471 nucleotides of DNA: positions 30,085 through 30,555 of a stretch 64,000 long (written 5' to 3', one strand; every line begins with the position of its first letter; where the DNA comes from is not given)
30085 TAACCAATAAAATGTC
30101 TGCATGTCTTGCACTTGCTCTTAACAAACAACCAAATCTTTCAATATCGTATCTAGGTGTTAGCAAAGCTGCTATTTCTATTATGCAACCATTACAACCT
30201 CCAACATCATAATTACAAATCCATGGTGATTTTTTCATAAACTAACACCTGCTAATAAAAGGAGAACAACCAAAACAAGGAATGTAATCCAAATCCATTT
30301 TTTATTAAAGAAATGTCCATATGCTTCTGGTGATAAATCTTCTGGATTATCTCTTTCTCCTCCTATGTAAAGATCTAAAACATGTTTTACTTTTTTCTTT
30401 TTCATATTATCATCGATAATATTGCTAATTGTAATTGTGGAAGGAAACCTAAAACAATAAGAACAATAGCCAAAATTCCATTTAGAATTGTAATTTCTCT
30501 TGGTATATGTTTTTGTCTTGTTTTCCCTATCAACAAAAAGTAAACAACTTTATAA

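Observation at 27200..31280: Minimal Ech-type group-4 [NiFe] hydrogenase with an unannotated translationally coupled 56-aa subunit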

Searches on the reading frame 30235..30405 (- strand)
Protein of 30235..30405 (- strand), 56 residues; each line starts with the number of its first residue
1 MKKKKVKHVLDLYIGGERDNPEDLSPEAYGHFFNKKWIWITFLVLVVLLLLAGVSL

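Call 3: search_protein_families(library=pfam, proteins=[window:30235-30405:-], max_evalue=0.01)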
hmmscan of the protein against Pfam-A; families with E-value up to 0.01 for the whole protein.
window:30235-30405:- (56 aa): 0 families

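Call 4: search_protein_families(library=ncbifam, proteins=[window:30235-30405:-], max_evalue=0.01)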
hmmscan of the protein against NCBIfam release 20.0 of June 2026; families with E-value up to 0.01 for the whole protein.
window:30235-30405:- (56 aa): 0 families

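Call 7: search_solved_structures(query=window:30235-30405:-, max_evalue=10, show_alignments=2)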
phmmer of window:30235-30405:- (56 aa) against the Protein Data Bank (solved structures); distinct sequences matched with E-value up to 10: 0.

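Call 12: find_homologous_proteins(query=window:30235-30405:-, max_evalue=10)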
Query window:30235-30405:- (56 aa): 5 proteins with E <= 10 among 5 candidates.
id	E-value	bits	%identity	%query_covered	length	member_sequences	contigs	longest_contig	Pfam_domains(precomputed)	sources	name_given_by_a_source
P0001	7.9e-27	109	86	100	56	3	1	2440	-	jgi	-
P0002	1.5e-26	108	88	100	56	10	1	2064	-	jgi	jgi:hypothetical protein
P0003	1.6e-25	105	82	100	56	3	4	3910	-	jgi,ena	-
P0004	2.5e-25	104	88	100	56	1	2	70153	-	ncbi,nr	ncbi:MAG: hypothetical protein GTN36_00495 [Candidatus Aenigmarchaeota archaeon]|nr:hypothetical pro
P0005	4.5e-15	72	64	95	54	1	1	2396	-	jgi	-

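Call 13: find_encoding_contigs(protein=P0004, flank=10000, max_places=3)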
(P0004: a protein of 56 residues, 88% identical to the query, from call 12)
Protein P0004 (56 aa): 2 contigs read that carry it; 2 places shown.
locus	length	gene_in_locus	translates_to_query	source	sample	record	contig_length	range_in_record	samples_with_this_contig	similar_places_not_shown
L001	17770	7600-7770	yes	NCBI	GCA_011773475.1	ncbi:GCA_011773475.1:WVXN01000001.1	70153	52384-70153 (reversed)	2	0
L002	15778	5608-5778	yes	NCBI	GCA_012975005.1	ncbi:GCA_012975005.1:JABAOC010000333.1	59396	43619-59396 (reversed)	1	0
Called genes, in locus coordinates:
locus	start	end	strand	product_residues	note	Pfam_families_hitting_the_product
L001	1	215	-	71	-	PF02475:TRM5-TYW2_MTfase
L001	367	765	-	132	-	-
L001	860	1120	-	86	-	-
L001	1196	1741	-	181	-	PF01871:AMMECR1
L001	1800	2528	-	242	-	PF21688:FAD-depend_C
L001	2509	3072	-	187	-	-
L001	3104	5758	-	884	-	PF00690:Cation_ATPase_N, PF00122:E1-E2_ATPase, PF00702:Hydrolase, PF08282:Hydrolase_3 (faint), PF13246:Cation_ATPase, PF00689:Cation_ATPase_C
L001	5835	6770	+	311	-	PF01699:Na_Ca_ex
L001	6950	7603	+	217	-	-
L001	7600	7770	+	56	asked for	-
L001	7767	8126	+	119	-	-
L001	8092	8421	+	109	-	PF00329:Complex1_30kDa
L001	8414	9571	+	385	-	PF00374:NiFeSe_Hases, PF00346:Complex1_49kDa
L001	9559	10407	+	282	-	PF00146:NADHdh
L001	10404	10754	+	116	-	PF12797:Fer4_2 (faint), PF13237:Fer4_10 (faint), PF14697:Fer4_21 (weak), PF00037:Fer4 (weak), PF12837:Fer4_6 (faint), PF12838:Fer4_7, PF13187:Fer4_9 (weak)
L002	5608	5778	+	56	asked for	-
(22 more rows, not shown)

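Call 14: find_encoding_contigs(protein=P0005, flank=10000, max_places=3)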
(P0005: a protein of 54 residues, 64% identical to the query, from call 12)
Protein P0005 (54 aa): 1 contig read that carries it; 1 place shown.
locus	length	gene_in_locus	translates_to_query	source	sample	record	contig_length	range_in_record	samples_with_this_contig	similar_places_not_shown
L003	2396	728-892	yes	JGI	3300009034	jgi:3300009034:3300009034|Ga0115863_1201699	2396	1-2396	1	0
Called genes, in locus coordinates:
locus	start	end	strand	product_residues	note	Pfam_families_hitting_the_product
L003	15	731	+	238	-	PF00361:Proton_antipo_M (weak)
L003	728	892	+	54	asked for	-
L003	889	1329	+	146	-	PF01058:Oxidored_q6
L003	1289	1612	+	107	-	PF00329:Complex1_30kDa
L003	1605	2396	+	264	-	?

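Call 50: search_solved_structures(query=A2, max_evalue=10, show_alignments=5)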
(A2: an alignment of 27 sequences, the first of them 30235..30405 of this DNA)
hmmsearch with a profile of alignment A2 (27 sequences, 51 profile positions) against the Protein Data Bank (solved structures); distinct sequences matched with E-value up to 10: 4.
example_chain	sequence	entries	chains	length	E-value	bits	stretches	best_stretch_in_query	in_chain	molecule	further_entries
9mu7_L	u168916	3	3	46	1.3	11.9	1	7-22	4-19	DNA-directed RNA polymerase II subunit RPB12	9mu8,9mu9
28jc_L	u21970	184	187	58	1.4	11.8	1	5-19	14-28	DNA-directed RNA polymerases I, II, and III subunit RPABC4 | RNA polymerase II subunit K | DNA-directed RNA polymerase II subunit RPB12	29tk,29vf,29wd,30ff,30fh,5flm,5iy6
6ww7_I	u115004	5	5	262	2.7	10.9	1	16-44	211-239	ER membrane protein complex subunit 10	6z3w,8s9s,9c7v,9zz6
7ado_I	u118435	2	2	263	2.7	10.9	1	16-44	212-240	ER membrane protein complex subunit 10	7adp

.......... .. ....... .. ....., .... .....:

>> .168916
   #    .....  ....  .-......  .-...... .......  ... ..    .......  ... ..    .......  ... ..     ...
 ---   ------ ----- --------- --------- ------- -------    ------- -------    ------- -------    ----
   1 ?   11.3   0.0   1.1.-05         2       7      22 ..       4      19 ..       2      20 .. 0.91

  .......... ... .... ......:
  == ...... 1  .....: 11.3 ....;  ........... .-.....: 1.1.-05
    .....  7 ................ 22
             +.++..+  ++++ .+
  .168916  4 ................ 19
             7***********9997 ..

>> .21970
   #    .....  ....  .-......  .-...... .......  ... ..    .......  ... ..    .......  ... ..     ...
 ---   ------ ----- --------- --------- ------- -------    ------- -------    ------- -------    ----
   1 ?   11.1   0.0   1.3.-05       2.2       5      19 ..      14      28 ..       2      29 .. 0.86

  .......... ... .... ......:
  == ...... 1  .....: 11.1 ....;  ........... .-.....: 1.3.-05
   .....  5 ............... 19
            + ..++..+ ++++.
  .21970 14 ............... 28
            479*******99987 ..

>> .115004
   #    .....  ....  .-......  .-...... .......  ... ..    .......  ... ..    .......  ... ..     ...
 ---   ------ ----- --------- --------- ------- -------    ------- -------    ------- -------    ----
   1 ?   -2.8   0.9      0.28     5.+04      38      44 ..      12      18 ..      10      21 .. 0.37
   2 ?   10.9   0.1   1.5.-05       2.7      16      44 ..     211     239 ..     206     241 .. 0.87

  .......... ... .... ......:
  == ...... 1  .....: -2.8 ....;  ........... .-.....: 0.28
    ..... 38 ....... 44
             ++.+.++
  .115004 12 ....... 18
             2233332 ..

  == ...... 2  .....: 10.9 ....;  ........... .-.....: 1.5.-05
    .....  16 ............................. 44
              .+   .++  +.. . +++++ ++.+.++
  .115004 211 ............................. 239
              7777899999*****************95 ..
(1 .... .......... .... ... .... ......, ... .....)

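Call 59: search_protein_families(library=pfam, alignment_id=A2, max_evalue=10)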
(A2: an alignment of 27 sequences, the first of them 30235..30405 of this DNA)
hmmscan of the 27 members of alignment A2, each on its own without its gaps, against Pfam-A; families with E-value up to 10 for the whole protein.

A. member 1, window:30235-30405:- (56 aa): 2 families
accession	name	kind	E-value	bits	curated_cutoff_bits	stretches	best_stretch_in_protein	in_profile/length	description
PF16713.10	EAGR_box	-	0.034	14.3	27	1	27-39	10-23/34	Enriched in aromatic and glycine Residues box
PF05739.25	SNARE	-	0.041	14.3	26.8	1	34-51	34-51/53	SNARE domain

B. families by the number of members that match (of 27 scanned): 10 families
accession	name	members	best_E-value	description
PF05739.25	SNARE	3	0.041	SNARE domain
PF21006.2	NHase_beta_N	1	0.0043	Nitrile hydratase beta subunit, N-terminal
PF02378.23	PTS_EIIC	1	0.023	Phosphotransferase system, EIIC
PF16713.10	EAGR_box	1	0.034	Enriched in aromatic and glycine Residues box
PF05495.17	zf-CHY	1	0.095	CHY zinc finger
PF15206.11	FAM209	1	0.12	FAM209 family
PF03896.21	TRAP_alpha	1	0.12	Translocon-associated protein (TRAP), alpha subunit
PF04756.19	OST3_OST6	1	0.18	OST3 / OST6 family, transporter family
PF00879.23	Defensin_propep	1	0.8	Defensin propeptide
PF08374.16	Protocadherin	1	1.4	Protocadherin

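Call 60: find_homologous_proteins(query=A2, max_evalue=1)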
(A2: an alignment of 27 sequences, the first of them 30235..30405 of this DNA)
Query A2 (27 sequences) (56 aa, profile of the alignment): 40 proteins with E <= 1 among 7145 candidates.
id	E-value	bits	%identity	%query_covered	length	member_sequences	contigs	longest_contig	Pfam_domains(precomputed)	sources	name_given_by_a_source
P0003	1.4e-19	87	82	100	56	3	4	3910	-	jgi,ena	-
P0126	3.2e-18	83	36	100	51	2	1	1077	-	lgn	-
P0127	3.8e-18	83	38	100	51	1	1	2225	-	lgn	-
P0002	1.6e-17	81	88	100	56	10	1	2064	-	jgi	jgi:hypothetical protein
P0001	2.1e-17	80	86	100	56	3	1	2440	-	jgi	-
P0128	2.4e-17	80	71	100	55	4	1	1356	-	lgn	-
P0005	3.6e-17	79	64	95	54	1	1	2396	-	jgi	-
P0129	1.5e-16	77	38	71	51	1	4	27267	-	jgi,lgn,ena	jgi:hypothetical protein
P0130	2.4e-16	77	37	68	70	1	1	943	-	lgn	-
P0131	2.6e-16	77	33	73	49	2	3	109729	-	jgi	-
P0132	3.0e-16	76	40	45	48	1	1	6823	-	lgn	-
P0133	5.5e-16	76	39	86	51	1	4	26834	-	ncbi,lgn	ncbi:MAG: hypothetical protein QW703_00110 [Candidatus Aenigmatarchaeota archaeon]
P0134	5.7e-16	76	30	89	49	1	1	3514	-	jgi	jgi:hypothetical protein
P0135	5.9e-16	76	74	96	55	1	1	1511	-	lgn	-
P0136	6.8e-16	75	36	50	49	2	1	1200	-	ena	-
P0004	9.9e-16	75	88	100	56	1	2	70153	-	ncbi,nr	ncbi:MAG: hypothetical protein GTN36_00495 [Candidatus Aenigmarchaeota archaeon]|nr:hypothetical pro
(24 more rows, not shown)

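Call 67: search_protein_representatives(alignment_id=A3)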
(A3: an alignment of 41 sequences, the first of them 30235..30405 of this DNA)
Query: 41 sequences, 65 profile positions. Proteins with E-value up to 0.001 (for the whole library): 53; up to 1e-10: 33; up to 1e-30: 0. The best 53 are listed.
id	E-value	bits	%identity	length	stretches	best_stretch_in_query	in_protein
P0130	9.0e-20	86.1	-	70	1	1-60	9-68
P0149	7.0e-18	80.0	-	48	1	12-58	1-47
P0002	8.2e-17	76.6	-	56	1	12-61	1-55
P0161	1.2e-16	76.0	-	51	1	12-60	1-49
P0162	1.5e-16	75.8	-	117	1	12-62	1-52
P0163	3.9e-16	74.4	-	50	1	12-60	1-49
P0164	5.0e-16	74.1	-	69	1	5-58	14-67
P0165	5.5e-16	73.9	-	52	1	12-60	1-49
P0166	6.1e-16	73.8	-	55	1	13-64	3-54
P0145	1.1e-15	72.9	-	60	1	16-61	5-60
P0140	1.8e-15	72.3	-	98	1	16-64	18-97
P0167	2.0e-15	72.1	-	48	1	12-58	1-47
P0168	3.0e-15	71.6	-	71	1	3-60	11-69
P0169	5.9e-15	70.6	-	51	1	12-61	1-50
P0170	1.8e-14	69.1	-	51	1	12-61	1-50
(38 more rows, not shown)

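Call 91: predict_structure(alignment_id=A3)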
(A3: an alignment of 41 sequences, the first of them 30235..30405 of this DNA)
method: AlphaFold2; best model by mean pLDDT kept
length: 56 residues; sequences in the alignment: 41
mean_pLDDT: 70.1   pTM: 0.40
mean pLDDT of the five models: 70.1, 69.9, 69.9, 69.8, 68.2
residues with pLDDT >= 90: 14; 70-90: 8; 50-70: 29; < 50: 5
segments of 3 or more residues with pLDDT < 50: 1-3
pLDDT, mean of each block of 10 residues (from residue 1): 48 59 60 78 95 87
secondary structure, 60 per line:
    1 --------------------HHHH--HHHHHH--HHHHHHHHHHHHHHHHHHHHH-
elements in order: H21-24 H27-32 H35-55
